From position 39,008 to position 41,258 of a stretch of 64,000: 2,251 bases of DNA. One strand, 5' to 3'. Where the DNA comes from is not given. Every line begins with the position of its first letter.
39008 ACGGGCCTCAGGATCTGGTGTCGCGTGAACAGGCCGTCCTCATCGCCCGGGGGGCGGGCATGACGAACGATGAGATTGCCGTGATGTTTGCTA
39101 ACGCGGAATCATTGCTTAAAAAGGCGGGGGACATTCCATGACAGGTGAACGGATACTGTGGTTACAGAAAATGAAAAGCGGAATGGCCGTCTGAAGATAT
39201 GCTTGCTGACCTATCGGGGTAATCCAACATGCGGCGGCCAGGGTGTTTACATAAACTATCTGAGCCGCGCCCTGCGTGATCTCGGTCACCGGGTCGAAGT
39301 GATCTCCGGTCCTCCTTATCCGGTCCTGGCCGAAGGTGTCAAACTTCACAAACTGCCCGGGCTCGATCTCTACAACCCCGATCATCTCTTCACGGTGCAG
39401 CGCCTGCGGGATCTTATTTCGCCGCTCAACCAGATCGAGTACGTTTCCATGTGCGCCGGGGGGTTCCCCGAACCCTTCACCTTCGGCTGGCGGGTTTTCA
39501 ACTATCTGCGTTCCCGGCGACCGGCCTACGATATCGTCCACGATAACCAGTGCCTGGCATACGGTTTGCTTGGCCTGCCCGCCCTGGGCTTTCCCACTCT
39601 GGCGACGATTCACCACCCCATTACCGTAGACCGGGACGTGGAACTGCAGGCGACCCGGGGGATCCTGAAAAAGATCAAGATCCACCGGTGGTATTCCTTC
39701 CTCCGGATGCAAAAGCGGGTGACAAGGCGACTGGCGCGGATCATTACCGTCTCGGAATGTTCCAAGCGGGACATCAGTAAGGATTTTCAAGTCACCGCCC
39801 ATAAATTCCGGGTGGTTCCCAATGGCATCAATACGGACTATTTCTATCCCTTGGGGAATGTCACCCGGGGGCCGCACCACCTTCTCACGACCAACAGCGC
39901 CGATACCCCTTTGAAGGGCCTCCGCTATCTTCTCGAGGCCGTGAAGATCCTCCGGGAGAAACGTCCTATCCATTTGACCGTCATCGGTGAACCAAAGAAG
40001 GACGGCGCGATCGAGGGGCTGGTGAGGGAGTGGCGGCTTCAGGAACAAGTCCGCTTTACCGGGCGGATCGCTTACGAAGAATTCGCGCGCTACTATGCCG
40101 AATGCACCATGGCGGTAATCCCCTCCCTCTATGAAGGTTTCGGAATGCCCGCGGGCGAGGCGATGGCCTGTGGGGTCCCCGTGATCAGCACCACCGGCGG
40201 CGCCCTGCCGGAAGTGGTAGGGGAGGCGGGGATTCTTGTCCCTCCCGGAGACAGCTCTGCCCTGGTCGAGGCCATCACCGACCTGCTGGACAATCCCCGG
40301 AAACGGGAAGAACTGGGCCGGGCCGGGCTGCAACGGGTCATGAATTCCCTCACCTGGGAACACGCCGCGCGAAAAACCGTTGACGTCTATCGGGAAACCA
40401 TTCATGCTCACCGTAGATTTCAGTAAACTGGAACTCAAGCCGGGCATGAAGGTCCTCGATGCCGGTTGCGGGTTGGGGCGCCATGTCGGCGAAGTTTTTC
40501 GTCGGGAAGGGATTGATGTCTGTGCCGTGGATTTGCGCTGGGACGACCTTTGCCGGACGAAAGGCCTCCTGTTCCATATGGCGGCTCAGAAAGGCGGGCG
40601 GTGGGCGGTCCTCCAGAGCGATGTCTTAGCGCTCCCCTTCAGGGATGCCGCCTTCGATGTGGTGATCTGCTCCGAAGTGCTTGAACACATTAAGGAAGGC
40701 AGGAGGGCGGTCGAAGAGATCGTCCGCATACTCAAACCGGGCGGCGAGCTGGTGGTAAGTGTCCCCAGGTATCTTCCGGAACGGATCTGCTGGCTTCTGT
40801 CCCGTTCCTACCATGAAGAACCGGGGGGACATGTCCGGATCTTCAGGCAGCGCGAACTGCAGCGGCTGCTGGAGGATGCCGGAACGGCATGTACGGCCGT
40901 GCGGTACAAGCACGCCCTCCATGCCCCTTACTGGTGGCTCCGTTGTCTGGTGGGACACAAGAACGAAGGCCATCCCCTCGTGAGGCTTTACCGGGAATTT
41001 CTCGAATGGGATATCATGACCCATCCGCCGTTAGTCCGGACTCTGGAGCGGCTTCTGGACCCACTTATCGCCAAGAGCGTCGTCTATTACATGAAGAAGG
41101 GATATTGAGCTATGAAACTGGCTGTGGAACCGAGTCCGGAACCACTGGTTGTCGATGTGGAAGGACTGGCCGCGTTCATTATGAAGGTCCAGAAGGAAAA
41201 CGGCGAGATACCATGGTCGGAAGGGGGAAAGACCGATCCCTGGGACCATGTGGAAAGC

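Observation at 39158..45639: Apparently complete methylmannose-polysaccharide (MMP)-like biosynthesis locus in an anaerobic Deltaproteobacterium, with extra tailoring enzymes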

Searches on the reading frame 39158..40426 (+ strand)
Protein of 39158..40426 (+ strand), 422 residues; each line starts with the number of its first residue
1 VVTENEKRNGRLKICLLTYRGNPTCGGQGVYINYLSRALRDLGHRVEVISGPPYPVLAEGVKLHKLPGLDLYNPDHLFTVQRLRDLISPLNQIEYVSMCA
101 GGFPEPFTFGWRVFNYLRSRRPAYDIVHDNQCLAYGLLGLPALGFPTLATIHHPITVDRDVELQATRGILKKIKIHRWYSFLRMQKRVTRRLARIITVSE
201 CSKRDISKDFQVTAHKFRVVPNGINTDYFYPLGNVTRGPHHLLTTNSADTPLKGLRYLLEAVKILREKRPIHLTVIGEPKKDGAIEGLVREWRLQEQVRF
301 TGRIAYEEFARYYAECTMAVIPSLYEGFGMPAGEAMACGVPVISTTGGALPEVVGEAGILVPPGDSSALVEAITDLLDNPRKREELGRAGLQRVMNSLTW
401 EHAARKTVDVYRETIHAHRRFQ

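Call 3: search_protein_families(library=pfam, proteins=[window:39158-40426:+], max_evalue=0.001)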
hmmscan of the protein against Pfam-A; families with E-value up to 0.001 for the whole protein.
window:39158-40426:+ (422 aa): 6 families
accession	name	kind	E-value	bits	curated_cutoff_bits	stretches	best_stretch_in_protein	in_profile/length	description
PF13692.12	Glyco_trans_1_4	-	1.6e-35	122.8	27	1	246-379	8-142/142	Glycosyl transferases group 1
PF00534.26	Glycos_transf_1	-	3e-34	118.5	26.4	1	250-391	25-170/172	Glycosyl transferases group 1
PF13439.12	Glyco_transf_4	-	1.2e-23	84.4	28.5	1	26-227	2-169/170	Glycosyltransferase Family 4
PF13579.12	Glyco_trans_4_4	-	6.1e-18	66.1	29.7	1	26-223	1-158/158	Glycosyl transferase 4-like domain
PF20706.3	GT4-conflict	-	5.3e-16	59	26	1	237-406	196-384/385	Family 4 Glycosyltransferase in conflict systems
PF13524.12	Glyco_trans_1_2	-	2.5e-14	53.9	25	1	264-407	8-142/144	Glycosyl transferase-like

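Call 4: search_protein_families(library=ncbifam, proteins=[window:39158-40426:+], max_evalue=0.001)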
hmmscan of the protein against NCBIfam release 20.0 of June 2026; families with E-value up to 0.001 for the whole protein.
window:39158-40426:+ (422 aa): 36 families (the best 25 are shown)
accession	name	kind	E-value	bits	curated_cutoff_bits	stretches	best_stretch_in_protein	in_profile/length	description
TIGR02149.1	glgA_Coryne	subfamily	3.3e-30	105.5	302.4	1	186-414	139-390/391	glycogen synthase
NF041876.1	EPS_EpsE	equivalog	1.8e-28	99.9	400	1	209-405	179-387/389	exopolysaccharide biosynthesis GT4 family glycosyltransferase EpsE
TIGR03088.1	stp2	hypoth_equivalog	6.3e-26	91.3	409.05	1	110-414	70-373/374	TIGR03088 family PEP-CTERM/XrtA system glycosyltransferase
TIGR03999.1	thiol_BshA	equivalog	1.2e-25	90.2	273.7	1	195-415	148-374/375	N-acetyl-alpha-D-glucosaminyl L-malate synthase BshA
TIGR03449.1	mycothiol_MshA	equivalog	5.5e-23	81.5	462.5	1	192-416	165-405/406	D-inositol-3-phosphate glycosyltransferase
TIGR04047.1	MSMEG_0565_glyc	hypoth_equivalog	1.6e-22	80.1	259.85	1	182-413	129-373/373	MSMEG_0565 family glycosyltransferase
TIGR04063.1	stp3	hypoth_equivalog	2.7e-20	72.6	442.05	1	183-414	149-395/397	TIGR04063 family PEP-CTERM/XrtA system glycosyltransferase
NF038298.1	EPS_HpsO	equivalog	4e-20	72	575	1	253-413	214-386/388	hormogonium polysaccharide biosynthesis glycosyltransferase HpsO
NF041010.1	glycosy_Agl16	equivalog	3.4e-18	65.6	575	1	183-413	125-350/352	glycosylation protein Agl16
NF038295.1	EPS_HpsP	equivalog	8.2e-17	61.3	550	1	159-413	123-386/388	hormogonium polysaccharide biosynthesis glycosyltransferase HpsP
TIGR04157.1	glyco_rSAM_CFB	subfamily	2.5e-16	59.7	400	1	183-366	161-353/406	TIGR04157 family glycosyltransferase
NF053787.1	GlcN_PG_synth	equivalog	3.3e-16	59.1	480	1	253-414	210-359/361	N-acetylglucosaminyl phosphatidylglycerol synthase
NF047684.1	TeichurnBiosyTuaC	equivalog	1e-15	57.6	550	1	253-415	232-390/391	teichuronic acid biosynthesis protein TuaC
TIGR02095.1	glgA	subfamily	3.1e-14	52.5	328.45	1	252-413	306-476/477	glycogen/starch synthase, ADP-glucose type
NF038229.1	Glyco4_Geo_Pelo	equivalog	7.2e-14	51.5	400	1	186-415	104-337/338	GPMC system family 4 glycosyltransferase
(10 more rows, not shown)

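Call 7: search_solved_structures(query=window:39158-40426:+, max_evalue=0.001)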
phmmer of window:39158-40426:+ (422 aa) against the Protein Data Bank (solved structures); distinct sequences matched with E-value up to 0.001: 69 (the best 60 are shown).
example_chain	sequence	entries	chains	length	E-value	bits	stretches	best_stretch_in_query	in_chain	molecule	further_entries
7qsg_A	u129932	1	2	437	1.2e-102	347.1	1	3-415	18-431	D-inositol 3-phosphate glycosyltransferase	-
6kih_A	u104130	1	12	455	3.1e-30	108.6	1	207-415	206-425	Tll1590 protein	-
3okc_A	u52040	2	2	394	6e-16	61.5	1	242-410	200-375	GDP-mannose-dependent alpha-(1-6)-phosphatidylinositol monomannoside mannosyltransferase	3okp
3oka_A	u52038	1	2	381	6e-16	61.5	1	242-409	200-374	GDP-mannose-dependent alpha-(1-6)-phosphatidylinositol monomannoside mannosyltransferase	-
2bis_A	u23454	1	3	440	6.8e-16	61.3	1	249-415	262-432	GLGA GLYCOGEN SYNTHASE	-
3fro_A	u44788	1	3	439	8.9e-16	61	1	249-415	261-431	GlgA glycogen synthase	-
3l01_A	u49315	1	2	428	3.4e-15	59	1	249-411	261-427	GlgA glycogen synthase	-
6tvp_A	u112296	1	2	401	1.9e-14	56.6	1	313-413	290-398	Alpha-maltose-1-phosphate synthase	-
3c4q_A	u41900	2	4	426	4.5e-13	52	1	250-415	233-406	Predicted glycosyltransferases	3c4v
3c48_A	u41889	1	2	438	4.8e-13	52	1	250-415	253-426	Predicted glycosyltransferases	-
5d00_A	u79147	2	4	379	1.2e-12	50.7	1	262-411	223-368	N-acetyl-alpha-D-glucosaminyl L-malate synthase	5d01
9m88_C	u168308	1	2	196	1.5e-12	50.4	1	249-381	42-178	Glycogen synthase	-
2bfw_A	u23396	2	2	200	1.6e-12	50.3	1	249-381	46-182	GLGA GLYCOGEN SYNTHASE | PGS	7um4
6hll_A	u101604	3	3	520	2.1e-12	49.8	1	249-409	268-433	Substance-P receptor,GlgA glycogen synthase,Substance-P receptor | Substance-P receptor,Substance-P receptor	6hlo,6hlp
6kp6_A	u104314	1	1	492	2.3e-12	49.8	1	249-383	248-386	Muscarinic acetylcholine receptor M4,GlgA glycogen synthase,Muscarinic acetylcholine recep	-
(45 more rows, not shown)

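Call 31: search_solved_structures(query=window:39158-40426:+, max_evalue=1e-50, show_alignments=1)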
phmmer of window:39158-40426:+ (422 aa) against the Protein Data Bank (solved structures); distinct sequences matched with E-value up to 1e-50: 1.
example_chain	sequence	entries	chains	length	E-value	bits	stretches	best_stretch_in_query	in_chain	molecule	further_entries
7qsg_A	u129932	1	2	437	1.2e-102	347.1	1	3-415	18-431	D-inositol 3-phosphate glycosyltransferase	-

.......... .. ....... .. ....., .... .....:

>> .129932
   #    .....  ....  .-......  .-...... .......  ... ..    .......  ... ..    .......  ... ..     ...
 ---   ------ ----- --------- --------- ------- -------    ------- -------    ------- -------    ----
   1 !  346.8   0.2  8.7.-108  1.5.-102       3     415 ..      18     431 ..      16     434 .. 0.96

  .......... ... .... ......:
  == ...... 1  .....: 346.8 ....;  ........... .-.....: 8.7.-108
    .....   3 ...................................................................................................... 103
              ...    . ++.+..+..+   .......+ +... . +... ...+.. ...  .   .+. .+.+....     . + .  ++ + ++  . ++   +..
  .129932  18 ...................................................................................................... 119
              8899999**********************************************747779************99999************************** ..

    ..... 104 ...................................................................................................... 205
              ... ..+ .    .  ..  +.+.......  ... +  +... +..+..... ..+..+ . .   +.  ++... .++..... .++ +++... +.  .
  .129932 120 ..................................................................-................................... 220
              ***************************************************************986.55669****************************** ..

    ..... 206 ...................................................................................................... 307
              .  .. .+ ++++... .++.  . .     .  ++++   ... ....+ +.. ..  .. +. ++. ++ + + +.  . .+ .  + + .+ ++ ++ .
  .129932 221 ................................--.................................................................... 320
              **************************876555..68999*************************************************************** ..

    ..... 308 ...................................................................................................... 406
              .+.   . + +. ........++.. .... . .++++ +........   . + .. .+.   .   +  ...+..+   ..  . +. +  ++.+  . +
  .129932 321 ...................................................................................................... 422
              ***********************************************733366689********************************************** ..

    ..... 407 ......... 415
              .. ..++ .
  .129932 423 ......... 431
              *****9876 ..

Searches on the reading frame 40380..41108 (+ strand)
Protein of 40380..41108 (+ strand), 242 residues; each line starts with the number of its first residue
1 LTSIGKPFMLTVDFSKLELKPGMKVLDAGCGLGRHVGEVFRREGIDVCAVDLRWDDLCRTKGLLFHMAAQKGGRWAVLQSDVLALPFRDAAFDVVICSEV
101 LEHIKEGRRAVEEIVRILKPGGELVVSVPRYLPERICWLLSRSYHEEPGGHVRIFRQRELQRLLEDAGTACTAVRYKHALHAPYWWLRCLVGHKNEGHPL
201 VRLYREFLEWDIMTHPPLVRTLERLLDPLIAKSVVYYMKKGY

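Call 3: search_protein_families(library=pfam, proteins=[window:40380-41108:+], max_evalue=0.001)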
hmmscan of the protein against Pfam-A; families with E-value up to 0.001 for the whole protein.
window:40380-41108:+ (242 aa): 11 families
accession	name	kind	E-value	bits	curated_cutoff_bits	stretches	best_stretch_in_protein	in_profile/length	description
PF13489.12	Methyltransf_23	-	6.6e-23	81.7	27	1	18-171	19-161/164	Methyltransferase domain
PF08241.18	Methyltransf_11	-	2.3e-19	70.3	21.2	1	26-126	1-95/95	Methyltransferase domain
PF13847.12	Methyltransf_31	-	2.2e-16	60.3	27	1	20-168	2-145/145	Methyltransferase domain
PF13649.12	Methyltransf_25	-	5.8e-16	59.4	27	1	25-122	1-97/97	Methyltransferase domain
PF08242.18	Methyltransf_12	-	6.8e-12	46.4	30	1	26-124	1-98/98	Methyltransferase domain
PF01209.24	Ubie_methyltran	-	8.4e-08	32.3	20.1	1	20-126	46-151/233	ubiE/COQ5 methyltransferase family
PF02353.26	CMAS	-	3e-07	30.5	27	1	13-126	54-164/273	Mycolic acid cyclopropane synthetase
PF07021.18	MetW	-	2.7e-06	27.6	21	1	19-140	11-121/193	Methionine biosynthesis protein MetW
PF03141.22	Methyltransf_29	-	0.00023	20.3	23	1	24-129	120-220/506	Putative S-adenosyl-L-methionine-dependent methyltransferase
PF05401.17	NodS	-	0.00078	19.8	24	0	80-130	96-148/201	Nodulation protein S (NodS)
PF05148.21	Methyltransf_8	-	0.00094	19.5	27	0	77-127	108-157/219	Hypothetical methyltransferase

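Call 4: search_protein_families(library=ncbifam, proteins=[window:40380-41108:+], max_evalue=0.001)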
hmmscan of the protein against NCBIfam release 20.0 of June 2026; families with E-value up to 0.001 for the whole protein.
window:40380-41108:+ (242 aa): 35 families (the best 25 are shown)
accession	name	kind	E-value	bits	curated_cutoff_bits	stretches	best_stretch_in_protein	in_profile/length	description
NF045667.1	MTase_DVU1556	equivalog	8.4e-18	64.6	155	1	17-127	18-120/213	DVU_1556 family methyltransferase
NF001241.0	PRK00216.1-2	equivalog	9.4e-14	51.6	327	1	15-127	45-148/231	demethylmenaquinone methyltransferase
NF041537.1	ArsM_AhpD_UU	exception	1.9e-13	50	510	1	14-127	69-181/345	arsenite methyltransferase/AhpD domain selenoprotein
TIGR01983.1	UbiG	equivalog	8.7e-12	44.8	102.95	1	22-127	50-152/228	bifunctional 2-polyprenyl-6-hydroxyphenol methylase/3-demethylubiquinol 3-O-methyltransferase UbiG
NF047649.1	MTase_UXPK_star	exception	1.2e-11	44.2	460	1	14-127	70-182/283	methyltransferase/UXPK-star double selenoprotein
NF041536.1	ArsM_DUF2284_UU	exception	9.2e-11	40.7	575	1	14-126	69-180/459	arsenite methyltransferase/DUF2284 domain selenoprotein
NF007610.0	PRK10258.1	equivalog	9.9e-11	41.4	342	1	23-126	44-138/251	malonyl-ACP O-methyltransferase BioC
NF043040.1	corrin_prot_MT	hypoth_equivalog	5.4e-10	39.1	180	1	20-138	39-162/216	corrinoid protein-associated methyltransferase CpaM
TIGR01934.1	MenG_MenH_UbiE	subfamily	1.1e-09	37.9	158.35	1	16-126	34-141/223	ubiquinone/menaquinone biosynthesis methyltransferase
NF041255.1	mycofact_MftM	equivalog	6.6e-09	35.5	200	1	18-165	136-267/289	mycofactocin oligosaccharide methyltransferase MftM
NF001240.0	PRK00216.1-1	equivalog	1.3e-08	34.2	378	1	11-126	55-168/251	bifunctional demethylmenaquinone methyltransferase/2-methoxy-6-polyprenyl-1,4-benzoquinol methylase UbiE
TIGR02072.1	BioC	equivalog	1.9e-08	34.4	184.95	1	23-128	36-134/244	malonyl-ACP O-methyltransferase BioC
NF040539.1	AST_met_ArsM_2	exception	2.7e-08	34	240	1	23-125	58-162/262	putative arsinothricin biosynthesis methyltransferase ArsM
NF041675.1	sarc_dimgly_tmase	equivalog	4.4e-08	33.4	550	1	18-130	63-173/278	sarcosine/dimethylglycine N-methyltransferase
NF008823.0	PRK11873.1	subfamily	5.8e-08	32.5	263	1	18-127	74-182/272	arsenite methyltransferase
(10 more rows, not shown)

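Call 8: search_solved_structures(query=window:40380-41108:+, max_evalue=0.001)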
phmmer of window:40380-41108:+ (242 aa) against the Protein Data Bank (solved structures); distinct sequences matched with E-value up to 0.001: 34.
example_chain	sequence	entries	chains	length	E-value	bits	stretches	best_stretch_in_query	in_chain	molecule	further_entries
5wp5_A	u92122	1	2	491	1.9e-13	53.4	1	10-127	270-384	Phosphomethylethanolamine N-methyltransferase 2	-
8zc8_A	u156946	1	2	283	2.1e-12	50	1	15-127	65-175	MitM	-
21zq_A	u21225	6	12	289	2.2e-12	49.9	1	15-127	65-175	MitM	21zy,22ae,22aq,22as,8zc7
3bus_A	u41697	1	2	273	7.5e-12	48.1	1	15-126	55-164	Methyltransferase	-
3mgg_A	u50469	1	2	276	9.8e-12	47.8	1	20-126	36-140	Methyltransferase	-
5wp4_A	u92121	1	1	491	3.6e-11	45.9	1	15-128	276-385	Phosphoethanolamine N-methyltransferase 1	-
5gm1_A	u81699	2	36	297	1.1e-09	41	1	16-127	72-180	O-methylransferase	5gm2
1vl5_A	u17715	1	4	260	6.3e-09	38.6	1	18-175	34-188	unknown conserved protein BH2331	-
4ine_A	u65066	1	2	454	6.7e-09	38.5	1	18-127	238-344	Protein PMT-2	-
4pne_A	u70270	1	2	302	8.7e-09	38.1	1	18-126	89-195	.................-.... protein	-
6uv6_A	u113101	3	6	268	1.2e-08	37.6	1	17-127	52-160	D-glucose O-methyltransferase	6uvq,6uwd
4kdc_A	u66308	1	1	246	1.4e-08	37.5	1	22-128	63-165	3-demethylubiquinone-9 3-methyltransferase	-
4kdr_A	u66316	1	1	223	1.4e-08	37.4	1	22-127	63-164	3-demethylubiquinone-9 3-methyltransferase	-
5dpm_A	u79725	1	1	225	1.5e-08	37.3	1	22-127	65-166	Ubiquinone biosynthesis O-methyltransferase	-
9w6x_A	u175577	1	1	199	8.3e-08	34.9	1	22-130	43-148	YtkW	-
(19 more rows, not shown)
